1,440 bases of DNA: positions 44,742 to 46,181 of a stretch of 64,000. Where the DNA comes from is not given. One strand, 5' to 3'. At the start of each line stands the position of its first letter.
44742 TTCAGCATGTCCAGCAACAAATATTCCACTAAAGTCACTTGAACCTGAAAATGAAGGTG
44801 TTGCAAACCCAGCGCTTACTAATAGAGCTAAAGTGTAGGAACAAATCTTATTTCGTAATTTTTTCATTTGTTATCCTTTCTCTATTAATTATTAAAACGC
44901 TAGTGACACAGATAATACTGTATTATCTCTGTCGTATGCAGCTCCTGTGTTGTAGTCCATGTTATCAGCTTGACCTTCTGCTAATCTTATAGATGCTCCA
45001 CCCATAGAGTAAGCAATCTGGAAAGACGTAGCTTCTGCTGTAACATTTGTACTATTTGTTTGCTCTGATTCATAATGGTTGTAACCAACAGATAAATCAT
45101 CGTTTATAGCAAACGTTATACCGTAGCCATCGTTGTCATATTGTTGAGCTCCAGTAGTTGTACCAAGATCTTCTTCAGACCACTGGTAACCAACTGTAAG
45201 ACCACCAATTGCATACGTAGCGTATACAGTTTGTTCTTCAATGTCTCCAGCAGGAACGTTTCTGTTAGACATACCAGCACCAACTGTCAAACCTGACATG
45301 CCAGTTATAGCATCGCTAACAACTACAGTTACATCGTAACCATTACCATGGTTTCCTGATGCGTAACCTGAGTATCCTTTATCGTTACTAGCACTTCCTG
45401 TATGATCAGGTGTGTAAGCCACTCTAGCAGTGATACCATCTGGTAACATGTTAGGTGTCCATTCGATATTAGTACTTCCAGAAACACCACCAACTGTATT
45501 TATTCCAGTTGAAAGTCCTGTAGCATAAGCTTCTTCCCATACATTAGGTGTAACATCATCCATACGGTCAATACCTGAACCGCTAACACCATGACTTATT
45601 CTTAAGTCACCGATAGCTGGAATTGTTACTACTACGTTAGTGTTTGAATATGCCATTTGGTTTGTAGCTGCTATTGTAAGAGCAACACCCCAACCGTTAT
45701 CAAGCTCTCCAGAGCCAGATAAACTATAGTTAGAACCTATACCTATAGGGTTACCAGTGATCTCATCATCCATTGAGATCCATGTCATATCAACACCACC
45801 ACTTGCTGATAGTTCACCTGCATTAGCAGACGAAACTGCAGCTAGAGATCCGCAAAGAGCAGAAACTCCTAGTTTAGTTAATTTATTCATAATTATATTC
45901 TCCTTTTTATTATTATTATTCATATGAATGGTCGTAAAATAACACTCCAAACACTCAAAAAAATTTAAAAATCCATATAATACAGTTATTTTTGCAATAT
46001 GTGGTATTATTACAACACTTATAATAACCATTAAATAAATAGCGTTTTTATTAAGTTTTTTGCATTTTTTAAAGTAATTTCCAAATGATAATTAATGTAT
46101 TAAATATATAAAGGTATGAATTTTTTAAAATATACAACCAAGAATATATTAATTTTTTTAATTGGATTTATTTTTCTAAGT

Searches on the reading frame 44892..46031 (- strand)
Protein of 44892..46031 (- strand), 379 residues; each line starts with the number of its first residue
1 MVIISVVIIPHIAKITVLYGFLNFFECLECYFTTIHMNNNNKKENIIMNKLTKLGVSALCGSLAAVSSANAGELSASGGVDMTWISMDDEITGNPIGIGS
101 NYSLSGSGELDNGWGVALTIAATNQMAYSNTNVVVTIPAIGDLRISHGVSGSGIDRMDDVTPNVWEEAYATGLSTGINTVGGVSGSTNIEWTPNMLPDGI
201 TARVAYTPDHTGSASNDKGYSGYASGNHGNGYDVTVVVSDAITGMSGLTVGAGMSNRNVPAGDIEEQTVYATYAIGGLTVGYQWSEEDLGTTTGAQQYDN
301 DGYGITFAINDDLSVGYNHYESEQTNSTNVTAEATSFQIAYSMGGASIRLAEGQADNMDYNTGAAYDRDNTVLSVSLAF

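Call 88: search_protein_families(library=pfam, max_evalue=1e-10, proteins=[window:44892-46031:-])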
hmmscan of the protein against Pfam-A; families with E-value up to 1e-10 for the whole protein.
window:44892-46031:- (379 aa): 1 family
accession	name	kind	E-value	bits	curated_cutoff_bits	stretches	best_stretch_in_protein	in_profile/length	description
PF13609.12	Porin_4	-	6.3e-13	49.6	27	1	63-344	5-293/310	Gram-negative porin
